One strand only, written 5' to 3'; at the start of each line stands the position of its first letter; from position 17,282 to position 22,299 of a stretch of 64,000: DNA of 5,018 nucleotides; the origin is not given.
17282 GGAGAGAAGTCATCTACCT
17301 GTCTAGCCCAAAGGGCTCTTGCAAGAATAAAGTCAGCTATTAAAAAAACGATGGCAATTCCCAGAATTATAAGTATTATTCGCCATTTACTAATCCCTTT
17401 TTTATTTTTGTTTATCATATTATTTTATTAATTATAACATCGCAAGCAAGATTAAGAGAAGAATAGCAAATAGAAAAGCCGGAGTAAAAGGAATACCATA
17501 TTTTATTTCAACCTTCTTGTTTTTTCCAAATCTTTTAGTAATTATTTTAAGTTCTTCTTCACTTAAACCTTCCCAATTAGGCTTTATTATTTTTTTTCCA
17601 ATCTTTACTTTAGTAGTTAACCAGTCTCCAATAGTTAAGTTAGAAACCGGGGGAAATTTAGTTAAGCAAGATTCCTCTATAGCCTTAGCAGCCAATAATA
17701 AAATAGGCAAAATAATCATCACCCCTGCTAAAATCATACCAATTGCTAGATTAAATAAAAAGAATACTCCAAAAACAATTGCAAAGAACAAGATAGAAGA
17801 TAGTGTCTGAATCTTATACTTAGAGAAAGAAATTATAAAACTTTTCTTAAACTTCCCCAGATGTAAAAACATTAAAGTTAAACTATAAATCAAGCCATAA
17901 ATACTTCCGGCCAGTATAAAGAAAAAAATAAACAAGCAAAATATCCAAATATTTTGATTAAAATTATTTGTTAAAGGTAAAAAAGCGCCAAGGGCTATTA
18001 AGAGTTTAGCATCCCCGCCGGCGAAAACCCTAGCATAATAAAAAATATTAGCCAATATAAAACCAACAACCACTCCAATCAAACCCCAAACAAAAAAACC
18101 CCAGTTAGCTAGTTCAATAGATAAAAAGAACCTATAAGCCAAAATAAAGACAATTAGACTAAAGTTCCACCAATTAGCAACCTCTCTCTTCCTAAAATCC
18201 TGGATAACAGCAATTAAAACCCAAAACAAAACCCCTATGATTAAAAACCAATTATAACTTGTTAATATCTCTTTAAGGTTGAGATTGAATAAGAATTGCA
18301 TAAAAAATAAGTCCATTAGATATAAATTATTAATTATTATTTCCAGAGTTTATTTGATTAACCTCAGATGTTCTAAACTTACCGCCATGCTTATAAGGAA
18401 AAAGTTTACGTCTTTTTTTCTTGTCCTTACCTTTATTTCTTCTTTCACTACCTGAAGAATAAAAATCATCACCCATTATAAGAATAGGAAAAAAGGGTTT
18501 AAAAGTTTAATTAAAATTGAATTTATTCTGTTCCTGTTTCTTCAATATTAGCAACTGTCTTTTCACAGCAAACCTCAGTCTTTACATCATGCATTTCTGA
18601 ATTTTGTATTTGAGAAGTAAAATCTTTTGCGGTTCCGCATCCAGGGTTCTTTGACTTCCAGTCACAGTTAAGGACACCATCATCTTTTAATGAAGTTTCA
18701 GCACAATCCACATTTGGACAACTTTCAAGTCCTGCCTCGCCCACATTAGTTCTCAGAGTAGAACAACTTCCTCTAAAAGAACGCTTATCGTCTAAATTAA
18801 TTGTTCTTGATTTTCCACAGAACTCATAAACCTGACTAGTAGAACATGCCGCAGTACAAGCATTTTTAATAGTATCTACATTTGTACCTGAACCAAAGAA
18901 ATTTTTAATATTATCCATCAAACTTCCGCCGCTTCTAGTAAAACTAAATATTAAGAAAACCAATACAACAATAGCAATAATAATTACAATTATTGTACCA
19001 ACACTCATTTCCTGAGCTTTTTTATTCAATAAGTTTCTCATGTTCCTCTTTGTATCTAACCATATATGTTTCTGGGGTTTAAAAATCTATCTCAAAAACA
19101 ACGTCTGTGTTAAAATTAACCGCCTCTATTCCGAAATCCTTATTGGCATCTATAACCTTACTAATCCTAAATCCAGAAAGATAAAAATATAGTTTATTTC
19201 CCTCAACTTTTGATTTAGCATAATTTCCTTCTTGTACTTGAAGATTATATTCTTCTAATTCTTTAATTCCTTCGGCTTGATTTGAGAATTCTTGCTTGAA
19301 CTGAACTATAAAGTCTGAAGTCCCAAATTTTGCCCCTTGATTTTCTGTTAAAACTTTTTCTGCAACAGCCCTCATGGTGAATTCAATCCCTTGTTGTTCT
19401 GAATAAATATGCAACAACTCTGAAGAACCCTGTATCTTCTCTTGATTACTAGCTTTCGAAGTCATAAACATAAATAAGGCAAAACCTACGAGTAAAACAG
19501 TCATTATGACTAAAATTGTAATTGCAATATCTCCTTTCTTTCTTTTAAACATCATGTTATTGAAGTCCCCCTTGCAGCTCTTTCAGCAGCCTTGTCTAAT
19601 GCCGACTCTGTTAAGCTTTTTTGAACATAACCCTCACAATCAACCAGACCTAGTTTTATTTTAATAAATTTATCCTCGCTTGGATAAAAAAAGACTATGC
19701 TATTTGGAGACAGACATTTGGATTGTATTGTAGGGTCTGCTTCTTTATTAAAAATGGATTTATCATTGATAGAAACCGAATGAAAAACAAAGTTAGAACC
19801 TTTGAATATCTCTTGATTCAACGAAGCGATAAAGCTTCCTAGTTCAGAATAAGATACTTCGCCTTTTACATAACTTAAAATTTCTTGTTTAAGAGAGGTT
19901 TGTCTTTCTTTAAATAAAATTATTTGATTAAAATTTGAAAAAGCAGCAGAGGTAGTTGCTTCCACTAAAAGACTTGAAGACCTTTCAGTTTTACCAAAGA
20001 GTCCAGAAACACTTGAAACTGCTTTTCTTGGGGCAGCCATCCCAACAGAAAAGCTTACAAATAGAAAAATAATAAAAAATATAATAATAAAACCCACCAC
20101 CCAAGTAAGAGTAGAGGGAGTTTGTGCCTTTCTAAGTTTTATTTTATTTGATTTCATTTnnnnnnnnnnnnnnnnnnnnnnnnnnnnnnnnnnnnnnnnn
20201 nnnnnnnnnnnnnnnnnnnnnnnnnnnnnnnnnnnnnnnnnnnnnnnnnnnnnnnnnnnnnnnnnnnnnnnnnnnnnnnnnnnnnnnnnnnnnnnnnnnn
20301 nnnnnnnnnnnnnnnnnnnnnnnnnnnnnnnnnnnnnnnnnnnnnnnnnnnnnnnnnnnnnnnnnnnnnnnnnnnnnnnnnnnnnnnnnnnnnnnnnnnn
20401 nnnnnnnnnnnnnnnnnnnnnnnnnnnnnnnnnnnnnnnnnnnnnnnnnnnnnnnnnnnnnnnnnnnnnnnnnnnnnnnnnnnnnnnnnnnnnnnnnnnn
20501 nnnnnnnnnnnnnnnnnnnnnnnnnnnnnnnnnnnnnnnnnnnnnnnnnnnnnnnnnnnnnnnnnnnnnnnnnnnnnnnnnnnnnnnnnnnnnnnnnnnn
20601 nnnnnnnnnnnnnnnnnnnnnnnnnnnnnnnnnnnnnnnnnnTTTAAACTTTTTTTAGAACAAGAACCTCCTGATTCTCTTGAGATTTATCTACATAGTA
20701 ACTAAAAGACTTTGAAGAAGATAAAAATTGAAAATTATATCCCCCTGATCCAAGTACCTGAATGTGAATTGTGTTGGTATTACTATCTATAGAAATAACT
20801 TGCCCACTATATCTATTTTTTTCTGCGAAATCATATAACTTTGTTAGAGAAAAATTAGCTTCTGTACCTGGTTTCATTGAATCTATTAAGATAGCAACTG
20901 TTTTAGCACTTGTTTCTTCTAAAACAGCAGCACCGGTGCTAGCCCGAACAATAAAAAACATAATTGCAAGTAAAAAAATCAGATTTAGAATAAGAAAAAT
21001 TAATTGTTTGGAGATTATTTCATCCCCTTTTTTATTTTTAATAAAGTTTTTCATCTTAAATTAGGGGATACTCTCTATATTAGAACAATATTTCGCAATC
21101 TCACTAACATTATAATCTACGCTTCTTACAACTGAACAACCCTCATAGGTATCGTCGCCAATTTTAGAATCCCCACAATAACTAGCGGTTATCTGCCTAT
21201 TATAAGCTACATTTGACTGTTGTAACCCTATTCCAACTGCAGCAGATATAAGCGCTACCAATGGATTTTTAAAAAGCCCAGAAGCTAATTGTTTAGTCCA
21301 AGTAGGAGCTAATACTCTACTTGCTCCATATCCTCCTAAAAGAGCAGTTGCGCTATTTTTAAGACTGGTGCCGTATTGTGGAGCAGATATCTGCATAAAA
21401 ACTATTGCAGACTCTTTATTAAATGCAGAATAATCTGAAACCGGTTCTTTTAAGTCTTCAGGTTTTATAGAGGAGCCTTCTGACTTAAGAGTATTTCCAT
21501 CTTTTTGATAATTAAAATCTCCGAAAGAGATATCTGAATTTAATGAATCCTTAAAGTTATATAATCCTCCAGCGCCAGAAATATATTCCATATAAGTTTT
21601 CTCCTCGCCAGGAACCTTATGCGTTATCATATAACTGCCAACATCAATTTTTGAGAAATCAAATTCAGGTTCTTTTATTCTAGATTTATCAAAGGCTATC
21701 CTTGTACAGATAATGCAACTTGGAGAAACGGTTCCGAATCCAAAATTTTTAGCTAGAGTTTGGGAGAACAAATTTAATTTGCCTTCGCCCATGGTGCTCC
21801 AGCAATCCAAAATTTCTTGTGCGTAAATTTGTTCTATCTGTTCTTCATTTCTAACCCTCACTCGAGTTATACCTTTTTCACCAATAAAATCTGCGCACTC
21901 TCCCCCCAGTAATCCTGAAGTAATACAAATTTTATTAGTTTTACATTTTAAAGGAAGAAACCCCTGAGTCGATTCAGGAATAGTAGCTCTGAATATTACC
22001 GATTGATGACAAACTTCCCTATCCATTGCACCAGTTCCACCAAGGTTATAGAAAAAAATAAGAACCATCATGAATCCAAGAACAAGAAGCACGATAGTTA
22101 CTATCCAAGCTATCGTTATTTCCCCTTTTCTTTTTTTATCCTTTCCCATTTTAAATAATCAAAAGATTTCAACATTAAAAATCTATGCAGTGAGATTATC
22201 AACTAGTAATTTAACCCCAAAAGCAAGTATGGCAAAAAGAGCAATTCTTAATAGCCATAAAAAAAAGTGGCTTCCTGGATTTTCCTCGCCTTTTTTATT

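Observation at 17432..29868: Complete type IV pilus-like locus with nine tandem pilin genes, giant ATPase and giant platform protein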

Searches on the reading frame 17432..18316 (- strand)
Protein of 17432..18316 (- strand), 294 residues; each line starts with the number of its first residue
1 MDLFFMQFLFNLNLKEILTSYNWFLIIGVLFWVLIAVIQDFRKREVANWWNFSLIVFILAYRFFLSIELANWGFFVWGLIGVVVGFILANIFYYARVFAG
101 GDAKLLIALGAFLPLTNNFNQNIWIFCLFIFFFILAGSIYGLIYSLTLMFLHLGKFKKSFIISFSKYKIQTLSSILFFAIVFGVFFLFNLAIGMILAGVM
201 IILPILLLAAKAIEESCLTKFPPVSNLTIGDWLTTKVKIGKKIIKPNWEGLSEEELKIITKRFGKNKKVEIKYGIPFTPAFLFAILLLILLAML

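Call 3: search_protein_families(library=pfam, proteins=[window:17432-18316:-], max_evalue=0.01)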
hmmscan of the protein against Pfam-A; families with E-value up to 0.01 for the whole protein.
window:17432-18316:- (294 aa): 1 family
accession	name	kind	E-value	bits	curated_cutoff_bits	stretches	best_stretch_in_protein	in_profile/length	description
PF01478.23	Peptidase_A24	-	2.7e-12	47.5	26.5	1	29-145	3-103/104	Type IV leader peptidase family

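Call 11: search_protein_families(library=ncbifam, proteins=[window:17432-18316:-], max_evalue=0.1)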
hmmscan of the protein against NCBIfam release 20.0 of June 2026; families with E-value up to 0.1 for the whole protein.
window:17432-18316:- (294 aa): 1 family
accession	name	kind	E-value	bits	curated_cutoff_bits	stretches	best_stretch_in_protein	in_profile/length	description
NF040695.1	FlaK_Arch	equivalog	2.5e-10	40.3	330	1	26-117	4-93/230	preflagellin peptidase FlaK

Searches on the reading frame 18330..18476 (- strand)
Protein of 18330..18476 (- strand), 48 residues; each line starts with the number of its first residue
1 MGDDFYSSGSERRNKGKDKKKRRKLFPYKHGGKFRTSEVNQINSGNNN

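Call 99: search_protein_families(library=pfam, proteins=[window:18330-18476:-], max_evalue=1)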
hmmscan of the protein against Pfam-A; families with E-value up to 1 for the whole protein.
window:18330-18476:- (48 aa): 0 families

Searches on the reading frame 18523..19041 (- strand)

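Call 4: search_protein_families(library=pfam, proteins=[window:18523-19041:-], max_evalue=1)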
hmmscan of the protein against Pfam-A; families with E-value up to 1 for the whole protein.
window:18523-19041:- (172 aa): 7 families
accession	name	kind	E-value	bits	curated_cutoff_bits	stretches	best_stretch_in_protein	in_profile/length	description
PF14296.11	O-ag_pol_Wzy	-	0.015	14.4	26.6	1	1-67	239-313/468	O-antigen polysaccharide polymerase Wzy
PF14037.11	YoqO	-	0.022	15.7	27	1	10-53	48-91/116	YoqO-like protein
PF07219.19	HemY_N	-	0.074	13.6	31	1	10-51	12-53/107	HemY protein N-terminus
PF13623.11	SurA_N_2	-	0.087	13.1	28.5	1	15-47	9-41/145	SurA-like N-terminal domain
PF15145.11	DUF4577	-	0.1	13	27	1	12-59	63-110/128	Domain of unknown function (DUF4577)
PF06724.16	DUF1206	-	0.16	12.5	26.2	1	10-36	40-66/70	Domain of Unknown Function (DUF1206)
PF00957.27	Synaptobrevin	-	0.49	10.7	26.4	0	16-31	70-85/89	Synaptobrevin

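Call 11: search_protein_families(library=ncbifam, proteins=[window:18523-19041:-], max_evalue=0.1)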
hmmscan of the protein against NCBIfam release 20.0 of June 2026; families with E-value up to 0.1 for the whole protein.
window:18523-19041:- (172 aa): 0 families

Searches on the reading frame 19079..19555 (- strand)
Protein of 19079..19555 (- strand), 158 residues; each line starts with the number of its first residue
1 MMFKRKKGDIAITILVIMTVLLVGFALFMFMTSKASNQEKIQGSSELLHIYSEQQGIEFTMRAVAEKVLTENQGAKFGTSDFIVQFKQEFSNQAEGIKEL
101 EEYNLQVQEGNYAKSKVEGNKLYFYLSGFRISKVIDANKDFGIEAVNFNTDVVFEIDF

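Call 4: search_protein_families(library=pfam, proteins=[window:19079-19555:-], max_evalue=1)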
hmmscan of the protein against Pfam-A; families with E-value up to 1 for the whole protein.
window:19079-19555:- (158 aa): 1 family
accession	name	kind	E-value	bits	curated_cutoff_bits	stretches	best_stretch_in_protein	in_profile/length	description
PF18757.6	Nmad5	-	0.12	12.8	27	1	52-139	23-110/206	Nucleotide modification associated domain 5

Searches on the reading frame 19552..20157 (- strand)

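Call 4: search_protein_families(library=pfam, proteins=[window:19552-20157:-], max_evalue=1)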
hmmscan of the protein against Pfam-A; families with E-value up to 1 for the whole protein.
window:19552-20157:- (201 aa): 1 family
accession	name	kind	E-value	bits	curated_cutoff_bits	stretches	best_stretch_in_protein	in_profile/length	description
PF01674.24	Lipase_2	-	0.12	12.3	20.3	1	34-138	80-181/219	Lipase (class 2)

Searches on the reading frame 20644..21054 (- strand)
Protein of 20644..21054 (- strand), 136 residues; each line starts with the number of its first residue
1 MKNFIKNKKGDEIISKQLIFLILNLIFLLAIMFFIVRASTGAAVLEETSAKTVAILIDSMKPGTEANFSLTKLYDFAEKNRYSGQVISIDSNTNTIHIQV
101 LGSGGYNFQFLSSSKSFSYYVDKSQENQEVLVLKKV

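Call 4: search_protein_families(library=pfam, proteins=[window:20644-21054:-], max_evalue=1)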
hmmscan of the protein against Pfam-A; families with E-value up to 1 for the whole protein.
window:20644-21054:- (136 aa): 3 families
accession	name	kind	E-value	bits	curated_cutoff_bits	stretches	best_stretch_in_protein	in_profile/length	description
PF25425.1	YfjL_N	-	0.0029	18.3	27.8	1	16-98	2-83/97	YfjL-like, N-terminal domain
PF20357.3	DUF6652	-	0.036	14.5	27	1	16-96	87-173/183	Family of unknown function (DUF6652)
PF12701.13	LSM14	-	0.055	14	30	1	78-105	13-40/75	Scd6-like Sm domain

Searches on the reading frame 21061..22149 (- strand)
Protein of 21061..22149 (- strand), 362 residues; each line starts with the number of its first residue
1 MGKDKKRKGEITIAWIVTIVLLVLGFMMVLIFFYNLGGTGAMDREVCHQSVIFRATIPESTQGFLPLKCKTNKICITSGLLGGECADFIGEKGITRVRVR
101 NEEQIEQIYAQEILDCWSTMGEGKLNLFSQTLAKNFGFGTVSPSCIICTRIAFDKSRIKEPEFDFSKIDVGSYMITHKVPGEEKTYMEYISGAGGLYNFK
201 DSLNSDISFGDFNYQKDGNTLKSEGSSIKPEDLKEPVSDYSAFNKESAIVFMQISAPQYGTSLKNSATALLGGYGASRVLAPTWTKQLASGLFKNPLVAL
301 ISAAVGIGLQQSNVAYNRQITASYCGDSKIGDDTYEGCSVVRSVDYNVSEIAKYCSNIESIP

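Call 4: search_protein_families(library=pfam, proteins=[window:21061-22149:-], max_evalue=1)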
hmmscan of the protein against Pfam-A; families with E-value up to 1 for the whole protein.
window:21061-22149:- (362 aa): 0 families

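Call 11: search_protein_families(library=ncbifam, proteins=[window:21061-22149:-], max_evalue=0.1)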
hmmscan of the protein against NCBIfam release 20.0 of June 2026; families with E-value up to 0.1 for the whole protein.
window:21061-22149:- (362 aa): 0 families

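Call 103: search_solved_structures(query=A6, max_evalue=1, show_alignments=1)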
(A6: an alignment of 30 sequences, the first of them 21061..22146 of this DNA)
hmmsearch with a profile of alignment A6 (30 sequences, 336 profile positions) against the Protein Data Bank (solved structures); distinct sequences matched with E-value up to 1: 0.

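Call 104: search_protein_families(library=pfam, alignment_id=A6, max_evalue=0.01)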
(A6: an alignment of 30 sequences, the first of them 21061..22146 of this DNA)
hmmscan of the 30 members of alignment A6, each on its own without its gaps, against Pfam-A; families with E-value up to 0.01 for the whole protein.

A. member 1, window:21061-22146:- (361 aa): 0 families

B. families by the number of members that match (of 30 scanned): 3 families
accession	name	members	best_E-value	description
PF13488.11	Gly-zipper_Omp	1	1.9e-05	Glycine zipper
PF13441.11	Gly-zipper_YMGG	1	0.0031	YMGG-like Gly-zipper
PF10717.14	ODV-E18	1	0.0097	Occlusion-derived virus envelope protein ODV-E18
